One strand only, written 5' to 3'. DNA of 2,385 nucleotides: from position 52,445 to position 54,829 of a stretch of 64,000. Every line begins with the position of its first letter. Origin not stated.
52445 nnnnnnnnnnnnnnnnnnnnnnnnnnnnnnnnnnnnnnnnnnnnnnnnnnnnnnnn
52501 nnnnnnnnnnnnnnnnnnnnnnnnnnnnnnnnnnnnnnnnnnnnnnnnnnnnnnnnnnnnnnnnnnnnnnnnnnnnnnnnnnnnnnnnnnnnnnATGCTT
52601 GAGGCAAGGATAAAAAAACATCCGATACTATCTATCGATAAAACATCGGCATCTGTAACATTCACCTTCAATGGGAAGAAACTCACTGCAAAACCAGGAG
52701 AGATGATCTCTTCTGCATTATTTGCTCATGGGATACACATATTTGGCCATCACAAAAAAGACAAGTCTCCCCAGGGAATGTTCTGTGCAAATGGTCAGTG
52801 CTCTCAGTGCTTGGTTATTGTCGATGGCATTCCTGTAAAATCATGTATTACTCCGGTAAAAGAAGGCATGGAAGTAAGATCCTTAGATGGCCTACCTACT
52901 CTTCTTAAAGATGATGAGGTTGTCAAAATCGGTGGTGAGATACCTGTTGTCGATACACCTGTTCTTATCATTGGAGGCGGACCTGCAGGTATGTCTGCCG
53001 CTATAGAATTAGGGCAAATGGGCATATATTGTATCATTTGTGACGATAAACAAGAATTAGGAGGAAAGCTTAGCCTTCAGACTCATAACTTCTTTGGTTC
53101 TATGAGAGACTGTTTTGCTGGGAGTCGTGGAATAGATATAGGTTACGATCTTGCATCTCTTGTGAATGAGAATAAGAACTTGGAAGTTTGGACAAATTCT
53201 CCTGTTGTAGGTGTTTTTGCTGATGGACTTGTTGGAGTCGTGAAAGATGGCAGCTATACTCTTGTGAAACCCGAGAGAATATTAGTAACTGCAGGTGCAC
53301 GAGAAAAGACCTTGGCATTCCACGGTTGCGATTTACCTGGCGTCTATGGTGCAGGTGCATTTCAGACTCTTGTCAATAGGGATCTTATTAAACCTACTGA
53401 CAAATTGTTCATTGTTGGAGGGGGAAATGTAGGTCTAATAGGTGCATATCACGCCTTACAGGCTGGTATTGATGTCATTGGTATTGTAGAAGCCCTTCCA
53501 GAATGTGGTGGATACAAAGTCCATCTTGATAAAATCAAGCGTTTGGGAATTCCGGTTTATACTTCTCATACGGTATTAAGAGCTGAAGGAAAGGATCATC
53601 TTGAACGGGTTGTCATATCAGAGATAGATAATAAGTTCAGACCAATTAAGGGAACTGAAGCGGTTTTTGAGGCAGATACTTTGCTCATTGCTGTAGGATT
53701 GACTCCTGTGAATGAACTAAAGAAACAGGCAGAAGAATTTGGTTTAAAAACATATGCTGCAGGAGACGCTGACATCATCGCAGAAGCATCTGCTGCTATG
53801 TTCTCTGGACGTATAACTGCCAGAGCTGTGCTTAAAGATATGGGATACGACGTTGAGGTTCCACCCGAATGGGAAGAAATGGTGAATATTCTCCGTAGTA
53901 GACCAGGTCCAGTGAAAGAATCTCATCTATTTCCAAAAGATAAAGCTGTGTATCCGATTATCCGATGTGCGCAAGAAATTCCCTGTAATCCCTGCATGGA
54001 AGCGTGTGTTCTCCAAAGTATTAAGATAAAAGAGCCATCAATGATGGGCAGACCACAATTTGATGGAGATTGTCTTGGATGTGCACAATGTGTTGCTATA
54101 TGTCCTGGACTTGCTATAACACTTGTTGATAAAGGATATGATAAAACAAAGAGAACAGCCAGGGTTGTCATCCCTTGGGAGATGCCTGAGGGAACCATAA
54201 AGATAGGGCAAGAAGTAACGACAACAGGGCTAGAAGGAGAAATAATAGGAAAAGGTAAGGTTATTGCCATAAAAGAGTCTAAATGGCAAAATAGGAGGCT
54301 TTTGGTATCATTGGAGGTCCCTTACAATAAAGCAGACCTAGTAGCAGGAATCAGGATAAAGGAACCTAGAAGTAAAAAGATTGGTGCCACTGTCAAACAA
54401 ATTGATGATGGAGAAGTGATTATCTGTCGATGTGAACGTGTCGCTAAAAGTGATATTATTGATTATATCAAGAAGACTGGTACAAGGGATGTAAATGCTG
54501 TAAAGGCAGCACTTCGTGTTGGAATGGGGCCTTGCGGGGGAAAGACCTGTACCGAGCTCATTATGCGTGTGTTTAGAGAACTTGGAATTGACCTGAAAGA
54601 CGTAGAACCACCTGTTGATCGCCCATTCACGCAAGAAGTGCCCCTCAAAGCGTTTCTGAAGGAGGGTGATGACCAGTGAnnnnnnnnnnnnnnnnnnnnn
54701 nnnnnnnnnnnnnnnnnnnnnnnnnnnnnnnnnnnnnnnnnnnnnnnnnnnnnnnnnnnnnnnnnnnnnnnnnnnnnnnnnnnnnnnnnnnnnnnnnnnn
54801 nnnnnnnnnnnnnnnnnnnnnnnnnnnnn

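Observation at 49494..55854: Fe-S/flavin oxidoreductase operon inserted into the RNA-polymerase/ribosomal supraoperon directly after nusA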

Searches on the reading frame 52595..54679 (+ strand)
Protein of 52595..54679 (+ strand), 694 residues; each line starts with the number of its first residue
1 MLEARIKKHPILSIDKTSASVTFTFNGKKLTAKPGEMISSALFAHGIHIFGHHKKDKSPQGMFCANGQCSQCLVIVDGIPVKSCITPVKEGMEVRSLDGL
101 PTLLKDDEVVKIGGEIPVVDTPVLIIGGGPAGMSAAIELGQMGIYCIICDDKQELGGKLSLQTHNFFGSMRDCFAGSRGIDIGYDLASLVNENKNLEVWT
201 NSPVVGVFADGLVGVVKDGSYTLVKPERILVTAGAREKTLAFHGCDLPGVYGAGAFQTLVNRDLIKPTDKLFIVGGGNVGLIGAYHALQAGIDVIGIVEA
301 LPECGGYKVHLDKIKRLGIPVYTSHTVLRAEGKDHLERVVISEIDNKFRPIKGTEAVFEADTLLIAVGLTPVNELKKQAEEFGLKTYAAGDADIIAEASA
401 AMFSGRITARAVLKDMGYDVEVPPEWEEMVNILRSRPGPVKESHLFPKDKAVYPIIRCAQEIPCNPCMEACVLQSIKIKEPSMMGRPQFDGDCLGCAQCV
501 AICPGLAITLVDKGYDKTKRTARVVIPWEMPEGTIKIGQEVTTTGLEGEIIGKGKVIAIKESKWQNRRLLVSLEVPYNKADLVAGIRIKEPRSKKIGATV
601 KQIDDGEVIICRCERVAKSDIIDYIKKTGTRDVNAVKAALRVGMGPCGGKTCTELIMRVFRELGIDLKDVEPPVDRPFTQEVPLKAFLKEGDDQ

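Call 3: search_protein_families(library=pfam, proteins=[window:52595-54679:+], max_evalue=0.01)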
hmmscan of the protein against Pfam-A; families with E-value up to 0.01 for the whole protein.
window:52595-54679:+ (694 aa): 17 families
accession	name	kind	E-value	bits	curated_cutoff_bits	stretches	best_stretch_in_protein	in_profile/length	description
PF13510.11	Fer2_4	-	5.7e-27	94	22.8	1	19-96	2-79/82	2Fe-2S iron-sulfur cluster binding domain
PF07992.20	Pyr_redox_2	-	2.3e-22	80.2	26.1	1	122-386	2-251/291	Pyridine nucleotide-disulphide oxidoreductase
PF04324.20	Fer2_BFD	-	1.2e-09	38.8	26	1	609-661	1-49/50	BFD-like [2Fe-2S] binding domain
PF12831.13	FAD_oxidored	-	2.3e-08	34.2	27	1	123-165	2-44/416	FAD dependent oxidoreductase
PF01494.25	FAD_binding_3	-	2.2e-07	30.8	22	1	120-151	1-32/349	FAD binding domain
PF00890.30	FAD_binding_2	-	5.6e-07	29.5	20.4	1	123-159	2-38/414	FAD binding domain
PF03486.20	HI0933_like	-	2e-06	27.9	50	1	123-160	3-40/244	HI0933-like protein Rossmann domain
PF13450.12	NAD_binding_8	-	2.4e-06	28.1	21.9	1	125-162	1-38/68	NAD(P)-binding Rossmann-like domain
PF00070.33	Pyr_redox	-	5.5e-05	24.1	22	1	270-341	1-79/82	Pyridine nucleotide-disulphide oxidoreductase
PF01134.28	GIDA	-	6.2e-05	22.7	22.1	1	123-153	2-32/391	Glucose inhibited division protein A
PF01266.30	DAO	-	0.00045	20.3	27.9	0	123-156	2-35/353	FAD dependent oxidoreductase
PF01946.23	Thi4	-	0.00076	19.2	26.2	0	119-159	16-57/235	Thi4 family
PF14697.11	Fer4_21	-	0.0017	18.9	35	1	460-506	7-55/59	4Fe-4S dicluster domain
PF12838.12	Fer4_7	-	0.0023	18.8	27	1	463-504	4-49/52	4Fe-4S dicluster domain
PF13187.11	Fer4_9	-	0.0025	18.3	27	1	464-505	5-49/52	4Fe-4S dicluster domain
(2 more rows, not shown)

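Call 4: search_protein_families(library=ncbifam, proteins=[window:52595-54679:+], max_evalue=0.001)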
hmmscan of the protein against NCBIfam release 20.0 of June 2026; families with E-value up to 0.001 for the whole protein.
window:52595-54679:+ (694 aa): 46 families (the best 25 are shown)
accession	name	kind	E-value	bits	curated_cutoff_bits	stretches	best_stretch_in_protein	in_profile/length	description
TIGR01372.1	soxA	subfamily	4.8e-39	133.9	1164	2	121-380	169-431/996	sarcosine oxidase subunit alpha family protein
NF041087.1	bile_acid_BaiCD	equivalog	3.1e-14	52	825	2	224-410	463-640/642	bile acid Fe-S flavoenzyme BaiCD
NF009410.0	PRK12771.1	subfamily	1e-11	44.1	516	1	123-159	141-177/566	NAD(P)-binding protein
TIGR03377.1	glycerol3P_GlpA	equivalog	8.7e-11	41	552.8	1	594-665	407-478/530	anaerobic glycerol-3-phosphate dehydrogenase subunit GlpA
TIGR01292.1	TRX_reduct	equivalog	1.4e-10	40.5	343.45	1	123-382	3-249/300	thioredoxin-disulfide reductase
NF045599.1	bili_reduct_long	exception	7.9e-10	37.6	750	1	224-401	464-630/641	bilirubin reductase, long form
TIGR01350.1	lipoamide_DH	equivalog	3.7e-09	35.8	408.8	0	213-374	119-272/461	dihydrolipoyl dehydrogenase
TIGR03997.1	mycofact_OYE_2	equivalog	4.2e-09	35.4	793.15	1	117-163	376-422/645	mycofactocin system FadH/OYE family oxidoreductase 2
NF010590.0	PRK13984.1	equivalog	6.8e-09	34.4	946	0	115-159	283-327/611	putative oxidoreductase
TIGR02374.1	nitri_red_nirB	equivalog_domain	2.2e-08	33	578.35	1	587-662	396-467/794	nitrite reductase large subunit NirB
NF009454.0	PRK12814.1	equivalog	5.4e-08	31.7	916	0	20-95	3-75/657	putative NADPH-dependent glutamate synthase small subunit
NF005560.0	PRK07233.1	equivalog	6.4e-08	31.8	252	0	123-160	3-40/435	hypothetical protein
TIGR03467.1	HpnE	equivalog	1.4e-07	31.2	283.05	1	123-159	1-37/430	hydroxysqualene dehydroxylase HpnE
NF004780.0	PRK06126.1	subfamily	1.5e-07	30.1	445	1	119-153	7-41/552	hypothetical protein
NF009409.0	PRK12770.1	subfamily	5.5e-07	28.9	343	1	121-390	19-304/360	putative glutamate synthase subunit beta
NF040770.1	hetero_SS_HdrA2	exception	1e-05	23.9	1100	1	119-205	138-217/777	CoB-CoM heterodisulfide reductase HdrA2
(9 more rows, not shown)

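Call 20: search_solved_structures(query=window:52595-54676:+, max_evalue=0.0001)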
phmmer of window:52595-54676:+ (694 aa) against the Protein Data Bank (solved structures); distinct sequences matched with E-value up to 0.0001: 13.
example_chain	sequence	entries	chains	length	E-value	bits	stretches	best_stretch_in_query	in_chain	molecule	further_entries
1y56_A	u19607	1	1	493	8.6e-21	76.9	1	10-278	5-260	hypothetical protein PH1363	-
2gag_A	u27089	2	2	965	1.2e-20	76.5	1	20-411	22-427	heterotetrameric sarcosine oxidase alpha-subunit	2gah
1vrq_A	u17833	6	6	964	6.3e-18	67.4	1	19-396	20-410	Sarcosine oxidase alpha subunit | Subunit alpha of sarcosine oxidase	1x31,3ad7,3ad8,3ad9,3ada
7jyp_A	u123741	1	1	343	2.9e-09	38.8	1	122-384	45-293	Thioredoxin reductase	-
3klj_A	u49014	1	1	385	2e-06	29.5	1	121-326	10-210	NAD(FAD)-dependent dehydrogenase, NirB-family (N-terminal domain)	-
3cty_A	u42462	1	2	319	2.6e-06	29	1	119-378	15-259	Thioredoxin reductase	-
8a6t_A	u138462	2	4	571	4.3e-06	28.3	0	481-559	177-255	Electron bifurcating hydrogenase subunit HydA1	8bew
3ef6_A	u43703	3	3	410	7e-06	27.6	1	222-379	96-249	Toluene 1,2-dioxygenase system ferredoxin--NAD(+) reductase | TodA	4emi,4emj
8rvv_A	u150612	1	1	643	1.4e-05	26.6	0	119-183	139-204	H(2):CoB-CoM heterodisulfide,ferredoxin reductase subunit A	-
8rvu_a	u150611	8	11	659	1.4e-05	26.6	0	119-183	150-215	H(2):CoB-CoM heterodisulfide,ferredoxin reductase subunit A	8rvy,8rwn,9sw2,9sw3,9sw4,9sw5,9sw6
4jdr_A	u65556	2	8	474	3.7e-05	25.2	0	218-324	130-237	Dihydrolipoyl dehydrogenase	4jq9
9h2i_B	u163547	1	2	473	4.1e-05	25.1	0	218-324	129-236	Dihydrolipoyl dehydrogenase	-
4gcm_A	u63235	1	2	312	7.1e-05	24.3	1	119-373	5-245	Thioredoxin reductase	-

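Call 26: find_related_loci(query=A1, collection=genome_contigs, flank=10000)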
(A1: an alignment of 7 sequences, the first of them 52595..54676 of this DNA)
Query A1 (694 aa) in genome_contigs; peptide patterns used: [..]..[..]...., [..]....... (x = any residue, [..] = any of these).
599 stretches matched a pattern (row limit reached: there are more); 577 encode a relative of the query (tblastn E <= 1e-3); the best 80 are kept; 80 distinct loci.
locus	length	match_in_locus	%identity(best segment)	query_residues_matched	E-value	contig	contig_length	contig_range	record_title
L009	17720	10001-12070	81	1-690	0e+0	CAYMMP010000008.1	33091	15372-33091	MAG TPA_asm: uncultured Thermoplasmatales archaeon isolate binchicken_co19_562 genome assembly, contig: NODE_1792_length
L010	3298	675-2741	75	5-694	0e+0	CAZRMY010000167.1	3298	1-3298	MAG TPA_asm: uncultured Thermoplasmatales archaeon isolate SRP332253_co2_79 genome assembly, contig: NODE_34117_length_3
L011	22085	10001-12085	73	1-694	0e+0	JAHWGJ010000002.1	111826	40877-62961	MAG: Thermoplasmata archaeon isolate Hel238.bin11 contig-145_135, whole genome shotgun sequence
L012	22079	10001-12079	64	1-694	0e+0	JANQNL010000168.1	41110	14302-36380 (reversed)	MAG: Thermoplasmatota archaeon isolate PL23a_bin.128 k99_2510378, whole genome shotgun sequence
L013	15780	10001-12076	62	1-692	0e+0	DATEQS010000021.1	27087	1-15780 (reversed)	MAG TPA_asm: Thermoplasmata archaeon isolate SMAG_U9053 k141_1486209, whole genome shotgun sequence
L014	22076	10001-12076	61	1-692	0e+0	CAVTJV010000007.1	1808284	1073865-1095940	MAG: uncultured Thermoplasmata archaeon isolate MFD05580.bin.2.18 genome assembly, contig: contig_5847, whole genome sho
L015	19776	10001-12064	61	5-692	0e+0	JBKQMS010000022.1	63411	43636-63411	MAG: Thermoplasmata archaeon isolate LABRr1A1B1C__bin_68 LABRr1A1B1C_000000110962, whole genome shotgun sequence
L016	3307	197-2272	63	1-693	0e+0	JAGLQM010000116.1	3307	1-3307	MAG: Thermoplasmata archaeon isolate RS_8_51 ROV157_8.bin.51.fa_116, whole genome shotgun sequence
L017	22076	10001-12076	61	1-692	0e+0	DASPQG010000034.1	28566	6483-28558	MAG TPA_asm: Thermoplasmata archaeon isolate SMAG_U12193 k141_1082580, whole genome shotgun sequence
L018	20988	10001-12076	61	1-692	0e+0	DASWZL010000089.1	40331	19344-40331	MAG TPA_asm: Thermoplasmata archaeon isolate SMAG_U3737 k141_105720, whole genome shotgun sequence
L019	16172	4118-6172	61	3-688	0e+0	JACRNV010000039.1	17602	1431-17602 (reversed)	MAG: Methanobacteriota archaeon isolate NC_groundwater_1944_Pr3_S-0.2um_58_6 scaffold_551891, whole genome shotgun seque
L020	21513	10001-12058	61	5-692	0e+0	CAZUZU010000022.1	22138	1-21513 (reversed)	MAG TPA_asm: uncultured archaeon isolate SRP141376_co1_330 genome assembly, contig: NODE_5079_length_22138_cov_3.938595,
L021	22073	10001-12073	60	1-691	0e+0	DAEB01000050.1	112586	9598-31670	MAG TPA_asm: Thermoplasmata archaeon UBA184 UBA184_contig_7090, whole genome shotgun sequence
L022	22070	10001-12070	62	3-693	0e+0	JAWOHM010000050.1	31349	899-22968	MAG: Thermoplasmata archaeon isolate CWP4-2.bin.83 k191_2602791, whole genome shotgun sequence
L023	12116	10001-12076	61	1-692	0e+0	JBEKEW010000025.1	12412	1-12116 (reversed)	MAG: Thermoplasmata archaeon isolate SPRUCE 215 SPRUCE_215_25, whole genome shotgun sequence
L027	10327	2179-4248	58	1-690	0e+0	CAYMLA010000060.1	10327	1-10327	MAG TPA_asm: uncultured Bdellovibrionales bacterium isolate SRP141376_co3_196 genome assembly, contig: NODE_17695_length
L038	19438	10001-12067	56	4-694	0e+0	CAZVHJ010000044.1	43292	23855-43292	MAG TPA_asm: uncultured Spirochaetaceae bacterium isolate binchicken_co178_254 genome assembly, contig: NODE_1412_length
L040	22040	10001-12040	56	5-688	0e+0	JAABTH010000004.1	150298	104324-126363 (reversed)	MAG: Bacillota bacterium isolate S22.Bin020 Scaffold_3, whole genome shotgun sequence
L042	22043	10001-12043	55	5-688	0e+0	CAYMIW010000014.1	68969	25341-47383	MAG TPA_asm: uncultured Syntrophomonadaceae bacterium isolate SRP241326_co4_268 genome assembly, contig: NODE_664_length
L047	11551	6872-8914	56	3-688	0e+0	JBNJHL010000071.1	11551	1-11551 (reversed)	MAG: Bacillota bacterium isolate Y22_0dBSd3.bin.77 NODE_5237_length_11551_cov_3.848149, whole genome shotgun sequence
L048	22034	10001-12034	57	5-687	0e+0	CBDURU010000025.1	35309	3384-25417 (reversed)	MAG TPA_asm: uncultured bacterium isolate SRR21487743_binner23_Refined_23 genome assembly, contig: ERZ25748485.171, whol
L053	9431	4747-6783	56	5-688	0e+0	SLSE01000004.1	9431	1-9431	MAG: Syntrophomonadaceae bacterium isolate CSSed165cm_595 CSSed16-5cm-29171, whole genome shotgun sequence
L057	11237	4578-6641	55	6-694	0e+0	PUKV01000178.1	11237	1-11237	MAG: Syntrophomonadaceae bacterium isolate B1Sed10_67 B1-Sed10-C7938, whole genome shotgun sequence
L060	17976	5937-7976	57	5-688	0e+0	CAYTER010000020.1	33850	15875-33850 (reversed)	MAG TPA_asm: uncultured Syntrophomonadaceae bacterium isolate binchicken_co168_36 genome assembly, contig: NODE_2227_len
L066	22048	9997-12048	53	1-687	0e+0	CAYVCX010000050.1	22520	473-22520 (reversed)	MAG TPA_asm: uncultured Anaerolineales bacterium isolate SRP141376_co1_360 genome assembly, contig: NODE_4984_length_225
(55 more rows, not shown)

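Call 29: search_protein_families(library=pfam, proteins=[L057:248-2632:+, L018:8283-9899:-, L053:2899-6843:+, L066:4345-5283:-, L042:15505-16455:+, L018:1963-3702:+, L040:13378-14187:+, L060:11901-13286:+, L014:4209-5183:+, L040:1293-3671:+], max_evalue=0.00001)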
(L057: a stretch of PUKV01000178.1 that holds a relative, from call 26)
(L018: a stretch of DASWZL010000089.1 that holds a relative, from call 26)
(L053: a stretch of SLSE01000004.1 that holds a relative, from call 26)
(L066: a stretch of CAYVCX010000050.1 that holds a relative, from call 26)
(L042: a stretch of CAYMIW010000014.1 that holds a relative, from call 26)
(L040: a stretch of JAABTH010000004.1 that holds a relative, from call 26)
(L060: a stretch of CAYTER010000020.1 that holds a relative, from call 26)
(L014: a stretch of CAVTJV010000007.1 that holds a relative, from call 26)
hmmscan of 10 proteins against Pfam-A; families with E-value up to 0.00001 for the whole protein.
L057:248-2632:+ (795 aa): 5 families
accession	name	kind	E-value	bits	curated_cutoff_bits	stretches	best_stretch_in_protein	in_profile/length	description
PF01257.25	2Fe-2S_thioredx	-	1.5e-57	194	24.8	2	9-150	2-143/145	Thioredoxin-like [2Fe-2S] ferredoxin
PF01512.22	Complex1_51K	-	1.8e-46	158.2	31.2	1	357-528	1-149/150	Nuo51 FMN-binding domain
PF10589.14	NADH_4Fe-4S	-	2.4e-27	95.1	23.5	1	639-723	1-85/85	NADH-ubiquinone oxidoreductase-F iron-sulfur binding region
PF00037.32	Fer4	-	1.8e-06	27.9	21.1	1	742-761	4-23/24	4Fe-4S binding domain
PF12838.12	Fer4_7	-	5e-06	27.3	27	1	745-790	1-52/52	4Fe-4S dicluster domain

L018:8283-9899:- (539 aa): 1 family
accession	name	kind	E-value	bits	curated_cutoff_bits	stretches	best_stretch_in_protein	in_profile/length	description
PF00171.27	Aldedh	-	9.4e-89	298.5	23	1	57-510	9-449/461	Aldehyde dehydrogenase family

L053:2899-6843:+ (1315 aa): 18 families
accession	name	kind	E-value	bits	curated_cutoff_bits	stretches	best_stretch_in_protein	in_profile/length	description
PF13510.11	Fer2_4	-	1.5e-36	124.7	22.8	2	631-708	3-80/82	2Fe-2S iron-sulfur cluster binding domain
PF07992.20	Pyr_redox_2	-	1.2e-24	87.8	26.1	1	733-995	2-249/291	Pyridine nucleotide-disulphide oxidoreductase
PF12838.12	Fer4_7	-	6.9e-17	62.1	27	2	171-228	1-51/52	4Fe-4S dicluster domain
PF00037.32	Fer4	-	1.7e-16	59.7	21.1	0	169-187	5-23/24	4Fe-4S binding domain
PF13187.11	Fer4_9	-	2.6e-12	47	27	1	215-264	2-52/52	4Fe-4S dicluster domain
PF13484.11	Fer4_16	-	6.4e-12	46.5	30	0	171-227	1-65/66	4Fe-4S double cluster binding domain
PF14697.11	Fer4_21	-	2.5e-11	44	35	1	129-187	5-57/59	4Fe-4S dicluster domain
PF13237.11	Fer4_10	-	9.2e-10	38.7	25.5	0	128-183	5-53/53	4Fe-4S dicluster domain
PF12831.13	FAD_oxidored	-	1.3e-09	38.3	27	1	733-775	1-43/416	FAD dependent oxidoreductase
PF02662.21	FlpD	-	3.1e-09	37.3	22.3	1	303-373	29-99/123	Methyl-viologen-reducing hydrogenase, delta subunit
PF12837.12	Fer4_6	-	6.9e-09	35.7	25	0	210-228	4-22/24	4Fe-4S binding domain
PF04324.20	Fer2_BFD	-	7.7e-09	36.2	26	1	1217-1265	1-46/50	BFD-like [2Fe-2S] binding domain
PF00070.33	Pyr_redox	-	1.2e-08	35.7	22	0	881-952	1-79/82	Pyridine nucleotide-disulphide oxidoreductase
PF03486.20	HI0933_like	-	1.6e-08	34.8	50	1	733-772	2-41/244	HI0933-like protein Rossmann domain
PF12797.12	Fer4_2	-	6.3e-08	32.5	24.5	0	212-227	7-22/22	4Fe-4S binding domain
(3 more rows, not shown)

L066:4345-5283:- (313 aa): 2 families
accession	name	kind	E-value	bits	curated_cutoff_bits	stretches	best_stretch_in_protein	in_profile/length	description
PF00005.33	ABC_tran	-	7.8e-32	111.2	25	1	17-160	1-136/137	ABC transporter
PF13304.12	AAA_21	-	2.1e-13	51.5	27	1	127-192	232-301/304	AAA domain, putative AbiEii toxin, Type IV TA system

L042:15505-16455:+ (317 aa): 1 family
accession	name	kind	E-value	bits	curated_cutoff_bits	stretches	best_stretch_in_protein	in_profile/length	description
PF00480.26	ROK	-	4.3e-67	227.1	22.9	1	6-310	1-290/294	ROK family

L018:1963-3702:+ (580 aa): 2 families
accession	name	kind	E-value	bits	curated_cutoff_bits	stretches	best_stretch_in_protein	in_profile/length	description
PF00501.34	AMP-binding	-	5.2e-59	200.4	29.9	1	41-406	4-384/384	AMP-binding enzyme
PF13193.12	AMP-binding_C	-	1.8e-23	83.7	24.5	1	457-535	1-76/76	AMP-binding enzyme C-terminal domain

L040:13378-14187:+ (270 aa): 3 families
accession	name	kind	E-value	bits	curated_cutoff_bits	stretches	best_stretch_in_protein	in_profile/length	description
PF14748.11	P5CR_dimer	-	9e-40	135.6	25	1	163-267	1-105/105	Pyrroline-5-carboxylate reductase dimerisation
PF03807.23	F420_oxidored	-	1.5e-13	51.6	21.6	1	6-100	2-94/94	NADP oxidoreductase coenzyme F420-dependent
PF03446.21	NAD_binding_2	-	8.9e-08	32.7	21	1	6-97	2-92/161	NAD binding domain of 6-phosphogluconate dehydrogenase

L060:11901-13286:+ (462 aa): 3 families
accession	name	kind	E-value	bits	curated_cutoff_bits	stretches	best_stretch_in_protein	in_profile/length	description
PF04055.27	Radical_SAM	-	1e-28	101.1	29.5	1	173-344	2-166/166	Radical SAM superfamily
PF00919.26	UPF0004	-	5e-28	97.4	27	1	25-126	1-98/98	Uncharacterized protein family UPF0004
PF01938.26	TRAM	-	2e-07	31.2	21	1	399-459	3-61/61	TRAM domain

L014:4209-5183:+ (325 aa): 1 family
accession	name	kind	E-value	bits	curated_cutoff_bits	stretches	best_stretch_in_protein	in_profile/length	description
PF00701.28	DHDPS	-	4.5e-29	101.5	22.1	1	18-318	4-288/289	Dihydrodipicolinate synthetase family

L040:1293-3671:+ (793 aa): 2 families
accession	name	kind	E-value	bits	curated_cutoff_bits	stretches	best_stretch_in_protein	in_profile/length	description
PF02901.20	PFL-like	-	2.6e-224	747.1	24.3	1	10-655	3-647/647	Pyruvate formate lyase-like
PF01228.26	Gly_radical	-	2.1e-36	125.1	22.2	1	672-774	2-106/106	Glycine radical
